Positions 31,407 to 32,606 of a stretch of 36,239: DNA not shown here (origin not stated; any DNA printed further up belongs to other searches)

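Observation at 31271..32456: Shortened [FeFe]-hydrogenase-like protein translationally coupled to a MoaD/ThiS-type GG protein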

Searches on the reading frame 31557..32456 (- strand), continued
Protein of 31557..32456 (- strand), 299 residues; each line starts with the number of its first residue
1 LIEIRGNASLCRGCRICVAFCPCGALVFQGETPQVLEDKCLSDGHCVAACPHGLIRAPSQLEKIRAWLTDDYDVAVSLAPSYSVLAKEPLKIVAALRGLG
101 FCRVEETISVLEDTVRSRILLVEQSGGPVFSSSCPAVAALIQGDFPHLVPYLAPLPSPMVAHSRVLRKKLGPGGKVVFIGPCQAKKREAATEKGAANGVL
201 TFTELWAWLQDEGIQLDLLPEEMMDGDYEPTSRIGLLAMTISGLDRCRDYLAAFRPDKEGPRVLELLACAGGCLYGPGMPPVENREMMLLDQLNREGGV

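Call 26: search_protein_families(library=pfam, proteins=[L049:670-960:+, L049:950-2326:+, L049:2458-3168:+, L049:3165-3422:+, L049:3731-4000:-, L049:3997-4323:-, L049:4467-5636:+, L049:5728-6477:+, L049:6419-7378:+, L049:7412-9118:-], max_evalue=0.01)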
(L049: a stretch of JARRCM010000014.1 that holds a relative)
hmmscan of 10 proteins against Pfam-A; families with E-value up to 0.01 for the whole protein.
L049:670-960:+ (96 aa): 1 family
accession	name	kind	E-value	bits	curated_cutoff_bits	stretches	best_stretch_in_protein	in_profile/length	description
PF01910.22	Thiamine_BP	-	3.8e-32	110.5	24.9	1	6-89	9-91/92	Thiamine-binding protein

L049:950-2326:+ (458 aa): 8 families
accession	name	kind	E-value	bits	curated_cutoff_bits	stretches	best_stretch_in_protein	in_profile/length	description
PF02906.19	Fe_hyd_lg_C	-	8.4e-67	225.8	22.1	1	171-405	2-245/245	Iron only hydrogenase large subunit, C-terminal domain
PF00037.32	Fer4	-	1.1e-07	31.9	21.1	1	130-151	2-23/24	4Fe-4S binding domain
PF12838.12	Fer4_7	-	1.3e-06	29.2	27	1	102-150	2-52/52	4Fe-4S dicluster domain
PF14697.11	Fer4_21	-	5.1e-05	23.8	35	1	98-147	4-52/59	4Fe-4S dicluster domain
PF25160.1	LdpA_Fe-S-bd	-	7.2e-05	22.9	27.6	1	109-155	6-47/49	LdpA Fe-S cluster-binding domain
PF12837.12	Fer4_6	-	0.0026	18.1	25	1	130-151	3-24/24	4Fe-4S binding domain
PF13187.11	Fer4_9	-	0.0087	16.5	27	0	102-151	2-52/52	4Fe-4S dicluster domain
PF13183.11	Fer4_8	-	0.0093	16.9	27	0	134-156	3-16/68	4Fe-4S dicluster domain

L049:2458-3168:+ (236 aa): 1 family
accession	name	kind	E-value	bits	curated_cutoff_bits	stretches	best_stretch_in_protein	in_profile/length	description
PF02906.19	Fe_hyd_lg_C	-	1.8e-45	155.9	22.1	1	20-225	2-245/245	Iron only hydrogenase large subunit, C-terminal domain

L049:3165-3422:+ (85 aa): 1 family
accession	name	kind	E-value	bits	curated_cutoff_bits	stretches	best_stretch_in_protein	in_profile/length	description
PF02597.26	ThiS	-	0.00013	22.9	22.5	1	29-85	25-76/76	ThiS family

L049:3731-4000:- (89 aa): 8 families
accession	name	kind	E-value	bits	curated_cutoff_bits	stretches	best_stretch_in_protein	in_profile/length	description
PF12837.12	Fer4_6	-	1.1e-07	31.9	25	2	18-40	2-24/24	4Fe-4S binding domain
PF12797.12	Fer4_2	-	1.1e-07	31.8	24.5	2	16-36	1-21/22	4Fe-4S binding domain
PF13187.11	Fer4_9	-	1.2e-07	32.1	27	2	24-71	1-52/52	4Fe-4S dicluster domain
PF00037.32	Fer4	-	3e-07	30.4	21.1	1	18-39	1-22/24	4Fe-4S binding domain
PF13237.11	Fer4_10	-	6.3e-06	26.5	25.5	1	18-55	2-42/53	4Fe-4S dicluster domain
PF12838.12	Fer4_7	-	1.3e-05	26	27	1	24-70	1-52/52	4Fe-4S dicluster domain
PF14697.11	Fer4_21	-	0.00019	21.9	35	1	20-72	3-58/59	4Fe-4S dicluster domain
PF12800.12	Fer4_4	-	0.00051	20.6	24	1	23-36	2-15/17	4Fe-4S binding domain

L049:3997-4323:- (108 aa): 3 families
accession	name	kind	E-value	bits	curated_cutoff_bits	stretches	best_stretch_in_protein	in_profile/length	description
PF01022.26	HTH_5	-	3.3e-15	56.1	22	1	22-66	2-46/47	Bacterial regulatory protein, arsR family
PF12840.13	HTH_20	-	1.3e-08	35.1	27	1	19-68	1-51/51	Helix-turn-helix domain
PF09339.16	HTH_IclR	-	0.0046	17.1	22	0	25-67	6-50/52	IclR helix-turn-helix domain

L049:4467-5636:+ (389 aa): 1 family
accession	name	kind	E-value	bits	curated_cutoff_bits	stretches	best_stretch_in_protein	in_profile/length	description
PF03773.19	ArsP_1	-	5.9e-77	259.2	32.3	1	33-385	3-293/294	Predicted permease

L049:5728-6477:+ (249 aa): 7 families
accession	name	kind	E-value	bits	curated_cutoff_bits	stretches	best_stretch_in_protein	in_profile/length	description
PF00005.33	ABC_tran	-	6e-28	98.6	25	1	23-164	1-136/137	ABC transporter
PF13304.12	AAA_21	-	1e-08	36.1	27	1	142-199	242-302/304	AAA domain, putative AbiEii toxin, Type IV TA system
PF02463.25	SMC_N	-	1.5e-07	31.5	40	1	126-211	135-213/220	RecF/RecN/SMC N terminal domain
PF13175.12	AAA_15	-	0.00045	20.4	32.1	1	33-164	24-150/374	AAA ATPase domain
PF13476.12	AAA_23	-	0.0016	19.6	27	1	21-53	8-39/201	AAA domain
PF13245.12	AAA_19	-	0.0027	18.3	25.1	0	33-182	11-117/134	AAA domain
PF20720.3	nSTAND3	-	0.0048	17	27.2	0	20-59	4-43/155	Novel STAND NTPase 3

L049:6419-7378:+ (319 aa): 1 family
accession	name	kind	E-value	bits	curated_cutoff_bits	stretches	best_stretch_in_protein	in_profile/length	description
PF01458.23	SUFBD_core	-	2e-25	90.1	27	1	95-317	14-232/232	SUF system FeS cluster assembly, SufBD core domain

L049:7412-9118:- (568 aa): 6 families
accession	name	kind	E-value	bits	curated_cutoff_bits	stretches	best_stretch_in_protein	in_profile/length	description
PF00704.34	Glyco_hydro_18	-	2.8e-29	103.3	29.6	1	269-549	19-315/317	Glycosyl hydrolases family 18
PF07833.16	Cu_amine_oxidN1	-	3.6e-17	62.7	24.2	1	61-154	12-104/108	Copper amine oxidase N-terminal domain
PF08239.17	SH3_3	-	1.4e-05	25.6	27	1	180-223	9-53/54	Bacterial SH3 domain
PF03644.19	Glyco_hydro_85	-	3.9e-05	23.8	22.2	1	297-398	42-153/302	Glycosyl hydrolase family 85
PF13200.12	DUF4015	-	6.6e-05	22.6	27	1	362-425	168-233/313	Putative glycosyl hydrolase domain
PF18348.7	SH3_16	-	0.0017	18.6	25.8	1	192-223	17-49/49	Bacterial dipeptidyl-peptidase Sh3 domain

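Call 46: predict_structure(alignment_id=A4)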
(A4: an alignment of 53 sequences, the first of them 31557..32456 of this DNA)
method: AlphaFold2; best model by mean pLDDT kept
length: 299 residues; sequences in the alignment: 53
mean_pLDDT: 90.1   pTM: 0.90
mean pLDDT of the five models: 90.1, 87.4, 86.3, 85.7, 84.8
residues with pLDDT >= 90: 183; 70-90: 112; 50-70: 3; < 50: 1
segments of 3 or more residues with pLDDT < 50: none
pLDDT, mean of each block of 10 residues (from residue 1): 79 82 89 89 90 89 98 96 86 97 95 87 90 93 96 94 97 97 94 96 95 95 87 74 94 89 90 87 81 72
secondary structure, 60 per line:
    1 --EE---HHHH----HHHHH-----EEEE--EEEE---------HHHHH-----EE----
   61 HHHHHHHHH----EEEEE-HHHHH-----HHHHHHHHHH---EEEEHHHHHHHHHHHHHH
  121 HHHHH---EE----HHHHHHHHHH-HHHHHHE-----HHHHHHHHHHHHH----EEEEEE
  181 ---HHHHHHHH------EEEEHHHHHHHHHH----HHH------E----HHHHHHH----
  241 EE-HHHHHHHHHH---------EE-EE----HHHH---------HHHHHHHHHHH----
elements in order: H8-11 H16-20 E26-29 E32-35 H45-49 H61-69 E74-78 H80-84 H90-99 E103-106 H107-125 H135-144 H146-151 H158-170 E175-180 H184-191 E198-201 H202-211 H230-236 H244-253 H272-275 H285-295

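Call 51: fold_search(model_id=the predicted structure, library=pdb)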
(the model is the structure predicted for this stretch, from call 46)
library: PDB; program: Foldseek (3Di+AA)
matches with E <= 10: 784; with E <= 0.001: 74
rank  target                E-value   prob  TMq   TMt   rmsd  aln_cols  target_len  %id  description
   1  8zqd_A                1.4e-18  1.00  0.80  0.40   5.0       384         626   23  Anaerobically isolated active [FeFe]-hydrogenase CbA5H (released 2025-01-01)
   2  9f46_A                6.8e-18  1.00  0.80  0.41   4.9       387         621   22  crystal structure of apo-[FeFe]-hydrogenase CbA5H from Clostridium beijerinckii (released 2024-12-18)
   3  9f46_B                1.6e-17  1.00  0.80  0.41   4.8       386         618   22  crystal structure of apo-[FeFe]-hydrogenase CbA5H from Clostridium beijerinckii (released 2024-12-18)
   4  1hfe_L                9.3e-17  1.00  0.77  0.60   4.6       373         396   21  1.6 A RESOLUTION STRUCTURE OF THE FE-ONLY HYDROGENASE FROM DESULFOVIBRIO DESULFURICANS (released 1999-04-20)
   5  8rtg_A                9.3e-17  1.00  0.77  0.59   4.6       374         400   22  Desulfovibrio desulfuricans [FeFe] hydrogenase in apo form (released 2025-02-12)
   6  8bj7_A                2.3e-16  1.00  0.78  0.60   4.4       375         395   21  Desulfovibrio desulfuricans FeFe Hydrogenase C178A mutant in Hinact-like state (released 2023-03-22)
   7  8ru6                  2.4e-16  1.00  0.79  0.51   5.0       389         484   22  Desulfovibrio desulfuricans [FeFe]-hydrogenase variant with both subunits linked by a 4 amino acid linker peptide derive (released 2025-02-12)
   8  8a6t_A                3.1e-16  1.00  0.82  0.45   4.6       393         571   23  Cryo-EM structure of the electron bifurcating Fe-Fe hydrogenase HydABC complex from Thermoanaerobacter kivui in the re (released 2023-02-15)
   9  8rti_A                3.3e-16  1.00  0.76  0.59   4.7       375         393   22  Desulfovibrio desulfuricans [FeFe] hydrogenase in the apo form derivatized with krypton (released 2025-02-12)
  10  9gbu_A                4.7e-16  1.00  0.79  0.51   4.9       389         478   22  Desulfovibrio desulfuricans [FeFe]-hydrogenase variant with both subunits linked by a 13 amino acid linker peptide der (released 2025-08-13)
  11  9qis_A                5.0e-16  1.00  0.79  0.61   4.3       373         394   22  CO-bound [FeFe]-hydrogenase from Nitratidesulfovibrio vulgaris (released 2026-04-08)
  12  9gz0_A                5.6e-16  1.00  0.78  0.60   4.6       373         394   22  FeFe Hydrogenase from Desulfovibrio desulfuricans labelled with cyanophenylalanine - oxidised state (released 2025-05-28)
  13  5la3_B                7.5e-16  1.00  0.77  0.42   5.1       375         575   19  [FeFe]-hydrogenase CpI from Clostridium pasteurianum, variant E279A (released 2017-06-21)
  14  8bj8_A                8.5e-16  1.00  0.79  0.61   4.2       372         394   22  Desulfovibrio desulfuricans FeFe Hydrogenase C178A mutant in Htrans-like state (released 2023-04-26)
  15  9gzl_A                8.5e-16  1.00  0.77  0.60   4.6       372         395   21  Apo FeFe Hydrogenase from Desulfovibrio desulfuricans labelled with cyanophenylalanine (released 2025-05-28)
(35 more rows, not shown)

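Call 52: search_protein_representatives(alignment_id=A6)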
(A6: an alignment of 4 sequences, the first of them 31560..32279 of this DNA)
Query: 4 sequences, 248 profile positions. Proteins with E-value up to 0.001 (for the whole library): 3976; up to 1e-10: 1935; up to 1e-30: 385. The best 150 are listed.
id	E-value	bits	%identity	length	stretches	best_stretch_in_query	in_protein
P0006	6.1e-111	386.3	-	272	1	2-248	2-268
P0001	9.5e-111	385.6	-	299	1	6-241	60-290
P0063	4.5e-97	340.8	-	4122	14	18-165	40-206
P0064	2.7e-87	308.8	-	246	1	5-244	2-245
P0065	1.5e-73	263.8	-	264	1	9-235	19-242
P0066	8.7e-68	244.9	-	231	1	7-227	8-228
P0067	1.2e-67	244.5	-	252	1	5-245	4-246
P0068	2.3e-67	243.5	-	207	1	42-227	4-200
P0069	1.4e-66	241.0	-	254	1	15-241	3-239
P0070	1.6e-62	227.7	-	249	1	10-244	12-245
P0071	1.7e-60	221.0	-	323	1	6-229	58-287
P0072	8.3e-60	218.8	-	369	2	6-135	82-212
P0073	9.6e-60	218.6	-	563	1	7-246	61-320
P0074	1.2e-59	218.3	-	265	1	18-229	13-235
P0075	1.8e-59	217.7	-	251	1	8-238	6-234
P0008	1.4e-46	175.4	-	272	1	6-182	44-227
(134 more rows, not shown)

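Call 58: find_related_loci(query=A9, collection=metagenome_contigs, flank=6000)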
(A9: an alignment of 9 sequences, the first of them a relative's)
Query A9 (252 aa) in metagenome_contigs; peptide patterns used: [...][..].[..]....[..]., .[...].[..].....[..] (x = any residue, [..] = any of these).
600 stretches matched a pattern (row limit reached: there are more); 588 encode a relative of the query (tblastn E <= 1e-3); the best 80 are kept; 80 distinct loci.
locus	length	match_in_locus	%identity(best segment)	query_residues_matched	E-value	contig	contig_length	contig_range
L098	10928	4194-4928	38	4-227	1e-42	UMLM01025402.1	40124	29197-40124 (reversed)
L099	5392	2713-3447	37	4-227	2e-42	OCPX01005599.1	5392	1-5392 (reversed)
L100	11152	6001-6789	35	3-243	5e-42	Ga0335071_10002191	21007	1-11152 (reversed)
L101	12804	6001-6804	33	3-248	7e-42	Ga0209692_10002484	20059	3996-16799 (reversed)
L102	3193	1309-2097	35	3-243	2e-41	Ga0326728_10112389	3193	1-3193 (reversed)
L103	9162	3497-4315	34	3-252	5e-41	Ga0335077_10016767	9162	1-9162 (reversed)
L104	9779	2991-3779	35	3-244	7e-41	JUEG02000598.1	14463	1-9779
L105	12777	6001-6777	34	3-243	2e-40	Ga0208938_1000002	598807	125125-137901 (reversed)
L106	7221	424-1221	39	1-246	2e-39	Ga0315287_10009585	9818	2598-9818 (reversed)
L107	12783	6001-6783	35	3-241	2e-39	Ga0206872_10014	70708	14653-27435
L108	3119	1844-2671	34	1-243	3e-39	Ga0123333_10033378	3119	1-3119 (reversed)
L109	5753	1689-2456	38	9-243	2e-38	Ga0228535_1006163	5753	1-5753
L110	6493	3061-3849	34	3-243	3e-38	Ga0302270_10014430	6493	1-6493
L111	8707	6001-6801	37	1-247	4e-38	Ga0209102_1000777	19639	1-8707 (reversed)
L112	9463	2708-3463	40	3-241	4e-38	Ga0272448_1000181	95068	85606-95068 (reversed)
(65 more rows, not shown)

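Call 65: find_encoding_contigs(protein=P0067, flank=8000, max_places=3)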
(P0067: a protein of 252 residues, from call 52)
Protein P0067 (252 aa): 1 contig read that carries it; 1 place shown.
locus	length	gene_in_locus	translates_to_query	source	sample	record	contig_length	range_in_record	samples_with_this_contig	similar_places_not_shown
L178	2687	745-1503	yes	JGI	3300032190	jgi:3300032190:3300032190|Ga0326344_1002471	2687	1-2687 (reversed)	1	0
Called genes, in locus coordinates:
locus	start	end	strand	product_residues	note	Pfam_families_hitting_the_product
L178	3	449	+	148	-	?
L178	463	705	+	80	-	PF13192:Thioredoxin_3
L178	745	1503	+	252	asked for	PF02906:Fe_hyd_lg_C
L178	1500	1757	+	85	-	PF02597:ThiS (weak)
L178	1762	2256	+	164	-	PF12822:ECF_trnsprt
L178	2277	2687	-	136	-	?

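Call 84: search_protein_families(library=pfam, proteins=[L178:1500-1757:+, L005:8804-9091:+, L008:8645-8917:+, L008:8942-9442:+, L008:9483-10649:+, L005:9237-9380:+], max_evalue=0.01)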
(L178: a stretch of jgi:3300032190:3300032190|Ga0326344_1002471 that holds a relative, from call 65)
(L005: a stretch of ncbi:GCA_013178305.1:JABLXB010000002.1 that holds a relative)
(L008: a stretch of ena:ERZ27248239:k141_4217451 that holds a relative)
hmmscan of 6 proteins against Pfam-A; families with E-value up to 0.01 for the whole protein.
L178:1500-1757:+ (85 aa): 1 family
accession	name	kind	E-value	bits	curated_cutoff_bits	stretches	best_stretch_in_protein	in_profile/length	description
PF02597.26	ThiS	-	3.2e-07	31.2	22.5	1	20-85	16-76/76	ThiS family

L005:8804-9091:+ (95 aa): 1 family
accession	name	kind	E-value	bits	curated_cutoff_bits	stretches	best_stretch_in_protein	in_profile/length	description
PF02597.26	ThiS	-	0.00024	22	22.5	1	31-95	17-76/76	ThiS family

L008:8645-8917:+ (90 aa): 1 family
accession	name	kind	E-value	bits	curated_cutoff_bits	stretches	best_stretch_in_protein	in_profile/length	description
PF02597.26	ThiS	-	6e-06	27.2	22.5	1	18-90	10-76/76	ThiS family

L008:8942-9442:+ (166 aa): 7 families
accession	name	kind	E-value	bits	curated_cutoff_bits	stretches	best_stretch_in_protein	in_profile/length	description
PF00085.26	Thioredoxin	-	5.1e-10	39.7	23.5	1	77-160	22-102/103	Thioredoxin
PF13098.12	Thioredoxin_2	-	2.5e-08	34.6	27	1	70-158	2-103/104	Thioredoxin-like domain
PF13728.12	TraF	-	3.1e-07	30.9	23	1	78-157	134-221/224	F plasmid transfer operon protein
PF13899.12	Thioredoxin_7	-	0.00091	19.8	27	1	66-119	10-66/83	Thioredoxin-like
PF13462.12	Thioredoxin_4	-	0.00095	19.8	23.2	1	78-116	18-58/165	Thioredoxin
PF00462.30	Glutaredoxin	-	0.0014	19.2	22.9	1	78-134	2-54/60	Glutaredoxin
PF13905.12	Thioredoxin_8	-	0.0032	18.2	27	0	105-140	56-92/94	Thioredoxin-like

L008:9483-10649:+ (388 aa): 2 families
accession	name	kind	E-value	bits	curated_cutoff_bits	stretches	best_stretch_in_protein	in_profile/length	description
PF00266.25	Aminotran_5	-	1.5e-85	287.9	21.5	1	8-376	1-371/371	Aminotransferase class-V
PF01212.27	Beta_elim_lyase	-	4.1e-05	23.5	27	1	47-215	28-207/288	Beta-eliminating lyase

L005:9237-9380:+ (47 aa): 3 families
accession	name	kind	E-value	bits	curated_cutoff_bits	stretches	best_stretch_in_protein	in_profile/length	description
PF12838.12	Fer4_7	-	0.00032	21.5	27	1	9-34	28-52/52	4Fe-4S dicluster domain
PF00037.32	Fer4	-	0.0015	18.7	21.1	1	21-36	9-24/24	4Fe-4S binding domain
PF14697.11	Fer4_21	-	0.0033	18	35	1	11-36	33-58/59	4Fe-4S dicluster domain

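Call 90: search_protein_families(library=padloc, proteins=[window:31557-32456:-, L178:1500-1757:+, L049:3165-3422:+], max_evalue=0.01)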
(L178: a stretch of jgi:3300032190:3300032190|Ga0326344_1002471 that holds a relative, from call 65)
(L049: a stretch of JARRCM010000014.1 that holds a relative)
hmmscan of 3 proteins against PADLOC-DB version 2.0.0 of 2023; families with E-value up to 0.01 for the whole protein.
window:31557-32456:- (299 aa): 0 families

L178:1500-1757:+ (85 aa): 0 families

L049:3165-3422:+ (85 aa): 0 families
